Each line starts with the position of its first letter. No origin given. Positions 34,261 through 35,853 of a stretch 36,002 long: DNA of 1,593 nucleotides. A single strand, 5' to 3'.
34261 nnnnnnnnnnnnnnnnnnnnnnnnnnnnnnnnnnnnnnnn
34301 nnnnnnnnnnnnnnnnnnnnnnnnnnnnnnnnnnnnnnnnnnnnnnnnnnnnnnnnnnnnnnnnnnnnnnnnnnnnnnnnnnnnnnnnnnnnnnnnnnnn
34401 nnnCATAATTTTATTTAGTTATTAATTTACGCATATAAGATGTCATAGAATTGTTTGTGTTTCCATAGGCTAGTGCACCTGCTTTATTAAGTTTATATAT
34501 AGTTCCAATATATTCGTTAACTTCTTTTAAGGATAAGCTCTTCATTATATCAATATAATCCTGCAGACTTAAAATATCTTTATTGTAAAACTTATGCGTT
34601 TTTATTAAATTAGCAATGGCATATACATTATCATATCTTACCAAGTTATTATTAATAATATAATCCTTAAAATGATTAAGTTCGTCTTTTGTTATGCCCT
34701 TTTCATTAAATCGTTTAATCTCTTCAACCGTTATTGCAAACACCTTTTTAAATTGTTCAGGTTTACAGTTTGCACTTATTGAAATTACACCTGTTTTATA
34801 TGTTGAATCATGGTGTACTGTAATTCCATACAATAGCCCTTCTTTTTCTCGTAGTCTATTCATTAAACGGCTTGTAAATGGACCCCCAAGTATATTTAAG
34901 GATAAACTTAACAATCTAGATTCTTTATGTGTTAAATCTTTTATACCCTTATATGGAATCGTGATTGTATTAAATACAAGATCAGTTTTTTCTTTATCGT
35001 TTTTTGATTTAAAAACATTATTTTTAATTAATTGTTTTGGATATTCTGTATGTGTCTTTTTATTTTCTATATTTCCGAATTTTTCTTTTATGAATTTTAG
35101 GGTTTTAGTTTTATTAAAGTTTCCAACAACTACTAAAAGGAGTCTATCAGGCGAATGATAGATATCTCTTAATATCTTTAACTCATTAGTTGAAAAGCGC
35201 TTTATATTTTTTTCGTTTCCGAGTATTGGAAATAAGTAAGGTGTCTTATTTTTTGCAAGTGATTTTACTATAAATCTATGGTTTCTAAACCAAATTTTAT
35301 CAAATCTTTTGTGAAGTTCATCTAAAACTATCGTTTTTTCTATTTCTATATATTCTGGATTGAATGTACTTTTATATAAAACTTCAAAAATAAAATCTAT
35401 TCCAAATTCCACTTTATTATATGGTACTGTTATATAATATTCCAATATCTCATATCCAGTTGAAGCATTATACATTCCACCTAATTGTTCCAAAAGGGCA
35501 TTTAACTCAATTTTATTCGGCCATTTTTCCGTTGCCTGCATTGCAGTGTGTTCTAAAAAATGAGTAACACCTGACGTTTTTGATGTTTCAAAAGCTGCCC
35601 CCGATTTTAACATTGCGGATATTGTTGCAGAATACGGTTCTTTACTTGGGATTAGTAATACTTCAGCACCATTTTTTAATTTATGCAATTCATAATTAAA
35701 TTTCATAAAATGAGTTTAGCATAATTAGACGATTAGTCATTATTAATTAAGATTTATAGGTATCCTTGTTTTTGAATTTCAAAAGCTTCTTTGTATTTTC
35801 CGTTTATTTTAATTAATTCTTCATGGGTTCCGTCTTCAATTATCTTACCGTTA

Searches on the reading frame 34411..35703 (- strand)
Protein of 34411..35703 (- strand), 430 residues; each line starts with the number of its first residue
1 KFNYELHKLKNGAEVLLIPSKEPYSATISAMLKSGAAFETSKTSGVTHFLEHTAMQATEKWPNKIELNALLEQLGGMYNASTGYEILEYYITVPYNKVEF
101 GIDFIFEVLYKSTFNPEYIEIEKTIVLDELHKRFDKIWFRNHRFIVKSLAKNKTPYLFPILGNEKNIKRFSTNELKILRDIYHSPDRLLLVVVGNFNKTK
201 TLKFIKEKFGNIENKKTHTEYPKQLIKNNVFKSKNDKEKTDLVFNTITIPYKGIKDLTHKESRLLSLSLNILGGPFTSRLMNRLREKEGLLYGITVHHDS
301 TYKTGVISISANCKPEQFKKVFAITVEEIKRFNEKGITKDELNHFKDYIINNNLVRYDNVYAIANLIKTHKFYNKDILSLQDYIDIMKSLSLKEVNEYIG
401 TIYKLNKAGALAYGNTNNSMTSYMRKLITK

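Call 23: search_protein_families(library=pfam, proteins=[window:34411-35703:-], max_evalue=0.001)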
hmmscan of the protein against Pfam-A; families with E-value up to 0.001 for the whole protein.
window:34411-35703:- (430 aa): 2 families
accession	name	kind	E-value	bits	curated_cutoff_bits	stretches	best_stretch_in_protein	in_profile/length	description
PF05193.26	Peptidase_M16_C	-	1.6e-30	106.8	23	1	179-344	11-176/181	Peptidase M16 inactive domain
PF00675.25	Peptidase_M16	-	1.7e-20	73.9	22.3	1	22-132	9-118/149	Insulinase (Peptidase family M16)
